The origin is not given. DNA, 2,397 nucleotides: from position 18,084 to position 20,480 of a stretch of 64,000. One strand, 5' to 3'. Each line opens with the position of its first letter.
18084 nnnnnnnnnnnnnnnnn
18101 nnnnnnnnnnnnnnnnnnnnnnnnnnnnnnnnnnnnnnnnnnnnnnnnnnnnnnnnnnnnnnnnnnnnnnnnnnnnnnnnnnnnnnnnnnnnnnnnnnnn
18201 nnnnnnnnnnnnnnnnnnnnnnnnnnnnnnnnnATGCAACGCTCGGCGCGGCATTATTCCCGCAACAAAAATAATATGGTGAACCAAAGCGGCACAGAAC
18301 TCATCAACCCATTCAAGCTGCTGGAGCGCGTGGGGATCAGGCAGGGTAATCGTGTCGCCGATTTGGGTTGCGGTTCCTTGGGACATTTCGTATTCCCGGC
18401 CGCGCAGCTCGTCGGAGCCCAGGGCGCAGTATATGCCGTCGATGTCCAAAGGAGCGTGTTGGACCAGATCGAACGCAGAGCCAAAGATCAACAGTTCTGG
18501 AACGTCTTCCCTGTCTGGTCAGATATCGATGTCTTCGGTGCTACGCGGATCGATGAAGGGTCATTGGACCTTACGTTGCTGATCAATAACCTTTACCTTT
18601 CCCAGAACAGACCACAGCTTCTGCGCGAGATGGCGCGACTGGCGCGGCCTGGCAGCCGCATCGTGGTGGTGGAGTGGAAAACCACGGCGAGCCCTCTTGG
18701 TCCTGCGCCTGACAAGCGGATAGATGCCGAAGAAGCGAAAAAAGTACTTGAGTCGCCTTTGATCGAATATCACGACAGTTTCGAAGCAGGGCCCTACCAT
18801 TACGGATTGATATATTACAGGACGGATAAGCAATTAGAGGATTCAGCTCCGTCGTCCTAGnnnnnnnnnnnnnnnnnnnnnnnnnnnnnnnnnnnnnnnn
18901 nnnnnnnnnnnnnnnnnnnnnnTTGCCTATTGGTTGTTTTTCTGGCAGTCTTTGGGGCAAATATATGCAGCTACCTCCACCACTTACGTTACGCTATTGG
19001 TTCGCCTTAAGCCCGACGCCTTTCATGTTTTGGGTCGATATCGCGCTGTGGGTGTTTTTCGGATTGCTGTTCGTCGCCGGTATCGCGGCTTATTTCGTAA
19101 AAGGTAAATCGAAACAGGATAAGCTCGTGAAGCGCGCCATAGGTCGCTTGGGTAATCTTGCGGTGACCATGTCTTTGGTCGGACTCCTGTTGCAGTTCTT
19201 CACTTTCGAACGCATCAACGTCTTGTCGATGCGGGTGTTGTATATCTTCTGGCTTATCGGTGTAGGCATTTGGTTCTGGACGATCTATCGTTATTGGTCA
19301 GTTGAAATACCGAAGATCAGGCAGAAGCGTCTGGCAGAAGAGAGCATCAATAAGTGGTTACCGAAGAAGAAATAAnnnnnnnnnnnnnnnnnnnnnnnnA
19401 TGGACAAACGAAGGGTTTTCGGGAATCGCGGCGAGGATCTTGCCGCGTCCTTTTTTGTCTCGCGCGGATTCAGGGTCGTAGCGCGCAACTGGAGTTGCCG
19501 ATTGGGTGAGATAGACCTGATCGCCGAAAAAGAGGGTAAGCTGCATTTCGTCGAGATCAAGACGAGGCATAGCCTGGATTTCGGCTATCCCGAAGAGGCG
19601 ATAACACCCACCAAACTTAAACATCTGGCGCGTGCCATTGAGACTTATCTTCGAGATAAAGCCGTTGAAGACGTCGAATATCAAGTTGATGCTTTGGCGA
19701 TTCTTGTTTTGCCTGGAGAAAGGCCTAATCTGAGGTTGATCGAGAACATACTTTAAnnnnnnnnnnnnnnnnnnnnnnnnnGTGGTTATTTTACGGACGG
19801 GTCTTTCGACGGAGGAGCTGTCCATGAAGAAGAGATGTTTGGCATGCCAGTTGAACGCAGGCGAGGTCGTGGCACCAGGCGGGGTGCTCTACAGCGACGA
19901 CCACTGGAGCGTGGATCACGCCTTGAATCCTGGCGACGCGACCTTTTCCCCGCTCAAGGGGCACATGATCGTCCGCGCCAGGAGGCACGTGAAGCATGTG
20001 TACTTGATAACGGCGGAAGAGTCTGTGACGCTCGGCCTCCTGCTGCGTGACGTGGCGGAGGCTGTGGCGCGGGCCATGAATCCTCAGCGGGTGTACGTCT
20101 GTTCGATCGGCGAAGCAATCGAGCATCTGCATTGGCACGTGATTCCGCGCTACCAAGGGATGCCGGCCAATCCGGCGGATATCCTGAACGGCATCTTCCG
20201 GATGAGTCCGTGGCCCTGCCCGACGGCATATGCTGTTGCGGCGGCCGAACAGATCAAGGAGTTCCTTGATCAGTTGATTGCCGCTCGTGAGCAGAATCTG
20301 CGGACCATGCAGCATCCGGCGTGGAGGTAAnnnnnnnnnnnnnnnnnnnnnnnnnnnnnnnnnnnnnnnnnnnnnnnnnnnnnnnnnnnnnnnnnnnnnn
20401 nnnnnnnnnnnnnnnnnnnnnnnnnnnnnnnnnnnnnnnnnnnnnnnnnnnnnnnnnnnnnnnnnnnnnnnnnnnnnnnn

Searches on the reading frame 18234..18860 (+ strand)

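Call 11: search_protein_families(library=pfam, max_evalue=0.1, proteins=[window:18234-18860:+])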
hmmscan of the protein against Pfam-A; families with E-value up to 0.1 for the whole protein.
window:18234-18860:+ (208 aa): 11 families
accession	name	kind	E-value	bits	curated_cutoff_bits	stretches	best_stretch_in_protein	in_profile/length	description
PF13847.12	Methyltransf_31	-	2.2e-13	50.6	27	1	36-149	2-113/145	Methyltransferase domain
PF13649.12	Methyltransf_25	-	5.1e-10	40.4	27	1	41-140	1-96/97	Methyltransferase domain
PF08241.18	Methyltransf_11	-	6e-09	36.9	21.2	1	43-144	2-94/95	Methyltransferase domain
PF01209.24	Ubie_methyltran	-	7.4e-09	35.7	20.1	1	29-150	39-156/233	ubiE/COQ5 methyltransferase family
PF08242.18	Methyltransf_12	-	1.2e-06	29.5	30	1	43-142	2-97/98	Methyltransferase domain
PF01728.25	FtsJ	-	0.00045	20.6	24.1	1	29-80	12-61/181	FtsJ-like methyltransferase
PF01269.23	Fibrillarin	-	0.0021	17.7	27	1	30-97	64-128/227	Fibrillarin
PF01135.25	PCMT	-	0.0026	18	20.3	1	29-97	65-132/210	Protein-L-isoaspartate(D-aspartate) O-methyltransferase (PCMT)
PF13489.12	Methyltransf_23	-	0.0029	17.8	27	1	28-160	11-124/164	Methyltransferase domain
PF05175.20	MTS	-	0.022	14.9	23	0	29-98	23-90/170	Methyltransferase small domain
PF13679.12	Methyltransf_32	-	0.066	13.6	27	1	37-88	25-78/143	Methyltransferase domain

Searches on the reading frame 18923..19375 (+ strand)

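Call 11: search_protein_families(library=pfam, max_evalue=0.1, proteins=[window:18923-19375:+])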
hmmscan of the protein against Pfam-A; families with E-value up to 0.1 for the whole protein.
window:18923-19375:+ (150 aa): 1 family
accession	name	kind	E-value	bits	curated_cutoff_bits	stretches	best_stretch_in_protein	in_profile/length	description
PF02656.20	DUF202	-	0.062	14.2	23.4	1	86-127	24-65/68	Domain of unknown function (DUF202)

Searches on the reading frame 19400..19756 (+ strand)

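Call 11: search_protein_families(library=pfam, max_evalue=0.1, proteins=[window:19400-19756:+])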
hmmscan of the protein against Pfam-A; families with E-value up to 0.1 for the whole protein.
window:19400-19756:+ (118 aa): 4 families
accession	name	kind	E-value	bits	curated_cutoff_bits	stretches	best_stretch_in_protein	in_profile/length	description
PF02021.23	UPF0102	-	2.4e-25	89.1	23.6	1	11-101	1-80/80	Uncharacterised protein family UPF0102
PF01939.22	NucS_C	-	0.00016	22.1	24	1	20-58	16-55/124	Endonuclease NucS C-terminal domain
PF08378.17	NERD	-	0.014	16.4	22.1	1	8-63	2-64/111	Nuclease-related domain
PF04471.18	Mrr_cat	-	0.021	15.4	21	1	12-88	10-81/115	Restriction endonuclease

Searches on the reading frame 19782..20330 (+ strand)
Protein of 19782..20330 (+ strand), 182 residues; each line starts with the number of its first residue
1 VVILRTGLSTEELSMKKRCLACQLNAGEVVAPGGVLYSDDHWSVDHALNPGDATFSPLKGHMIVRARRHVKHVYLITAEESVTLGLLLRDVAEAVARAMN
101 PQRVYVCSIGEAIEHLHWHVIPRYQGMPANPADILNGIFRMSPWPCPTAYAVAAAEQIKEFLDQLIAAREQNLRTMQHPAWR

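Call 11: search_protein_families(library=pfam, max_evalue=0.1, proteins=[window:19782-20330:+])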
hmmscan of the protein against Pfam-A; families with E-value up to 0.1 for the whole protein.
window:19782-20330:+ (182 aa): 2 families
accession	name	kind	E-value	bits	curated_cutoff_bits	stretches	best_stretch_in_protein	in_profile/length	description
PF01230.28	HIT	-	5.8e-07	30.5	21.5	1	56-125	23-97/98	HIT domain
PF11969.13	DcpS_C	-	0.0066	17.3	24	1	19-122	2-101/114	Scavenger mRNA decapping enzyme C-term binding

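Call 21: find_encoding_contigs(protein=window:19824-20330:+, flank=3000, max_places=10)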
Protein window:19824-20330:+ (168 aa): 3 contigs read that carry it; 1 place shown.
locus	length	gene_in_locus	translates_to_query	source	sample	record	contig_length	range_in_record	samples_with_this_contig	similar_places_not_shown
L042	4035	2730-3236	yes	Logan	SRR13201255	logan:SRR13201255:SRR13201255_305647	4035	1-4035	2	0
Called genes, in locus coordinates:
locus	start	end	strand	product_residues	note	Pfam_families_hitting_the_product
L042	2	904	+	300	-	?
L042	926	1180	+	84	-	-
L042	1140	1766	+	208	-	PF01209:Ubie_methyltran, PF13847:Methyltransf_31, PF08241:Methyltransf_11, PF08242:Methyltransf_12 (weak), PF13649:Methyltransf_25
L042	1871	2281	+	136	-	-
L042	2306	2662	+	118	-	PF02021:UPF0102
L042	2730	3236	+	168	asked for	PF01230:HIT (weak)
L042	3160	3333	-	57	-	-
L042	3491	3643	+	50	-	-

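Call 29: find_homologous_proteins(query=window:19824-20330:+, max_evalue=0.00001)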
Query window:19824-20330:+ (168 aa): 3 proteins with E <= 0.00001 among 82 candidates.
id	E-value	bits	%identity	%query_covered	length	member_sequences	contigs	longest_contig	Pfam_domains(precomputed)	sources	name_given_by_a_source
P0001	5.2e-111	386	100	100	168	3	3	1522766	PF01230.30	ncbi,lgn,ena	-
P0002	4.0e-86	305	76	100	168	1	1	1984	PF01230.30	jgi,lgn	-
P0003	4.0e-69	250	66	100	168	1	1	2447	PF01230.30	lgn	-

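Call 30: find_encoding_contigs(protein=P0002, flank=3000)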
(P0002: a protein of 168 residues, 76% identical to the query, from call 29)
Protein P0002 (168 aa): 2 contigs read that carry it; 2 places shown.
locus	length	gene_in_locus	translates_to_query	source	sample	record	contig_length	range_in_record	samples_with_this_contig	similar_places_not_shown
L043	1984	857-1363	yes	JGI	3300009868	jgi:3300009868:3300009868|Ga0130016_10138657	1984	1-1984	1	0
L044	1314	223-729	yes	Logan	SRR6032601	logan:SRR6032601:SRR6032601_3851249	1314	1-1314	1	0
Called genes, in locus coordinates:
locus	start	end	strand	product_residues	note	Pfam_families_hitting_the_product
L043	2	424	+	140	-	?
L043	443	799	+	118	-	PF02021:UPF0102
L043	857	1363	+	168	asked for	PF01230:HIT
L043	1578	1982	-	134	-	?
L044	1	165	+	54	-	?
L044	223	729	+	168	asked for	PF01230:HIT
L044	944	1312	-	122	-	?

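Call 31: find_encoding_contigs(protein=P0003, flank=3000)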
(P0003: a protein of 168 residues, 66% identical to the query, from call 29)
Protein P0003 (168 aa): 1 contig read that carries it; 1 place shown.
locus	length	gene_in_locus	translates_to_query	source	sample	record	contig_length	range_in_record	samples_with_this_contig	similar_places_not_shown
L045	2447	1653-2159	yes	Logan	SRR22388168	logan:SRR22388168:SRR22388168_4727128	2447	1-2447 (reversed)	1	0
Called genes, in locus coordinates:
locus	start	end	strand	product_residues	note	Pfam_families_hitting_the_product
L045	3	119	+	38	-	?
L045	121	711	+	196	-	PF01209:Ubie_methyltran, PF13847:Methyltransf_31, PF08241:Methyltransf_11, PF13649:Methyltransf_25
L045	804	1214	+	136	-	-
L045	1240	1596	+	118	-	PF02021:UPF0102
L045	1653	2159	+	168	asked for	PF01230:HIT (weak)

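Call 62: search_protein_families(library=ncbifam, max_evalue=1, proteins=[window:19824-20330:+])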
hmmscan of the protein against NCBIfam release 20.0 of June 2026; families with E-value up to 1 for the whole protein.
window:19824-20330:+ (168 aa): 1 family
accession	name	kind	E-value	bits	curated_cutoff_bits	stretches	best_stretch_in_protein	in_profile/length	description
NF052622.1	ATPAdlTfActino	equivalog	7.6e-05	22.3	290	1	45-117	72-149/176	ATP adenylyltransferase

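Call 76: search_protein_families(library=padloc, max_evalue=1, proteins=[window:19824-20327:+])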
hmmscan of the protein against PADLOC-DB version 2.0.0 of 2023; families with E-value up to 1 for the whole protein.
window:19824-20327:+ (168 aa): 1 family
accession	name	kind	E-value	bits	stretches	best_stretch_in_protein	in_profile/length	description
PDLC00441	ThsC2|ThsC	-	4.4e-05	21.3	1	46-107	47-113/148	HIT family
